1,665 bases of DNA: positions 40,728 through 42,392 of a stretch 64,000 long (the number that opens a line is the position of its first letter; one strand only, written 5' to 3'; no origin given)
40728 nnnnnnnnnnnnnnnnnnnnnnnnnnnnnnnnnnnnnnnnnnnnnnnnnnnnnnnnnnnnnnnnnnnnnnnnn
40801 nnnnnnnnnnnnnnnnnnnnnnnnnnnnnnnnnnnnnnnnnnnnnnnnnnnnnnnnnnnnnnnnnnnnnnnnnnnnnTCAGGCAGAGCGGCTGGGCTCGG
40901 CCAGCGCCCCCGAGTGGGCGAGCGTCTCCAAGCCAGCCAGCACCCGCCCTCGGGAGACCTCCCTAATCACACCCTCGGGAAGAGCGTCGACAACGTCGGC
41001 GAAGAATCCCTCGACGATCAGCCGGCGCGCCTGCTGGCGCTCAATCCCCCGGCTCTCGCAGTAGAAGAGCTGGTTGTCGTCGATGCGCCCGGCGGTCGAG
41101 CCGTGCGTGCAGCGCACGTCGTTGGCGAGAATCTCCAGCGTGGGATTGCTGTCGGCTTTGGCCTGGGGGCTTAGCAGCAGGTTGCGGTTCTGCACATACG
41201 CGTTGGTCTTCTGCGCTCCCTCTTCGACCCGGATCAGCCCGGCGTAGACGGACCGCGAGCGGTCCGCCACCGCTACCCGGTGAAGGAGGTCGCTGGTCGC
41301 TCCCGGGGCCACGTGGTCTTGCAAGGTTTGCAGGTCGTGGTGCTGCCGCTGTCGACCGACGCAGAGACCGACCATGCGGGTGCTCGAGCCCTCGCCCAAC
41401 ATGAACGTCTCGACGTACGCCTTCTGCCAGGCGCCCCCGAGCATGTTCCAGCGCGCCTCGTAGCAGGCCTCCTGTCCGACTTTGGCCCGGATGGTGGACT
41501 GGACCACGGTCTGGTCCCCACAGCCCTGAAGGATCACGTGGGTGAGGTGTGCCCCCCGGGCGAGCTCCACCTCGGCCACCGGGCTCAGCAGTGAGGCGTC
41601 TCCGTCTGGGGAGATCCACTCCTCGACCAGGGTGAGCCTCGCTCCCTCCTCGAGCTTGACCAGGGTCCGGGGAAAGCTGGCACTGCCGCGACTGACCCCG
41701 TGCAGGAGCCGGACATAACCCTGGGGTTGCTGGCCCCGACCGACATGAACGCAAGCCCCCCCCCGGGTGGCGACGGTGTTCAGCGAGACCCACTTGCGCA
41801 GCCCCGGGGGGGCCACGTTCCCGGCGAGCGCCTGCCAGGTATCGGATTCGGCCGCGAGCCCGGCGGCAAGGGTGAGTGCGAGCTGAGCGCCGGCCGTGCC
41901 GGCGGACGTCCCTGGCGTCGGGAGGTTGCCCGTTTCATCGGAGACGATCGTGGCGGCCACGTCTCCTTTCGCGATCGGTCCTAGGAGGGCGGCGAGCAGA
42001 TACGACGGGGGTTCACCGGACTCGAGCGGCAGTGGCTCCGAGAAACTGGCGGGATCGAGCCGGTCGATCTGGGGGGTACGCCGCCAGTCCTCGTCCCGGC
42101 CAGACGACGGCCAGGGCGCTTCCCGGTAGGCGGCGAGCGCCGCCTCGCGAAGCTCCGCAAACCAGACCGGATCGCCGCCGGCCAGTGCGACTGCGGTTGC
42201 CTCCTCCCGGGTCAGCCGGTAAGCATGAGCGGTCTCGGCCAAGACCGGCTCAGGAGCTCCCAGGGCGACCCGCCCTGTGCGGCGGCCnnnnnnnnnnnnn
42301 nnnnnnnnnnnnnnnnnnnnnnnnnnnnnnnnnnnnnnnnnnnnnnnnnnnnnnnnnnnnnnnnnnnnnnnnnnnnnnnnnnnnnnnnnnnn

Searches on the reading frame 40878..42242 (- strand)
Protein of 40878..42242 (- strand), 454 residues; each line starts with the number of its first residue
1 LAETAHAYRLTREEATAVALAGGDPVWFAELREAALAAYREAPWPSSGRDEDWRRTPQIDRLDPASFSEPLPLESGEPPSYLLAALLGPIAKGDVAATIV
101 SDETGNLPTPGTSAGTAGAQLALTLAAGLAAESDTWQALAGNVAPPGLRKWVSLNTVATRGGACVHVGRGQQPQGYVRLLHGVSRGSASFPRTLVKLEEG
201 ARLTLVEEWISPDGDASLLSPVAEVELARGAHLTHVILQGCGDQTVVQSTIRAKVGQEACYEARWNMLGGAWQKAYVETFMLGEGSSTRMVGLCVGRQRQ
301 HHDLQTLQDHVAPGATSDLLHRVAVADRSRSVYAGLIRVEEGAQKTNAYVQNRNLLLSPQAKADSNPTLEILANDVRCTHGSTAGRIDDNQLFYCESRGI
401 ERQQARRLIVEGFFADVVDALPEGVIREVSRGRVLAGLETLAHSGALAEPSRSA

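Call 9: find_encoding_contigs(protein=window:40878-42242:-, flank=10000, max_places=3)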
Protein window:40878-42242:- (454 aa): no gene with exactly this product is on record in the collection.

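Call 39: search_protein_families(library=pfam, proteins=[window:40878-42242:-], max_evalue=0.00001)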
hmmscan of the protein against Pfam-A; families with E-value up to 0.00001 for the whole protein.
window:40878-42242:- (454 aa): 1 family
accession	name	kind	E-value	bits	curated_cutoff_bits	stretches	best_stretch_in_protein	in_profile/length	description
PF01458.23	SUFBD_core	-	2.3e-71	240.4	27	1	185-413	6-232/232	SUF system FeS cluster assembly, SufBD core domain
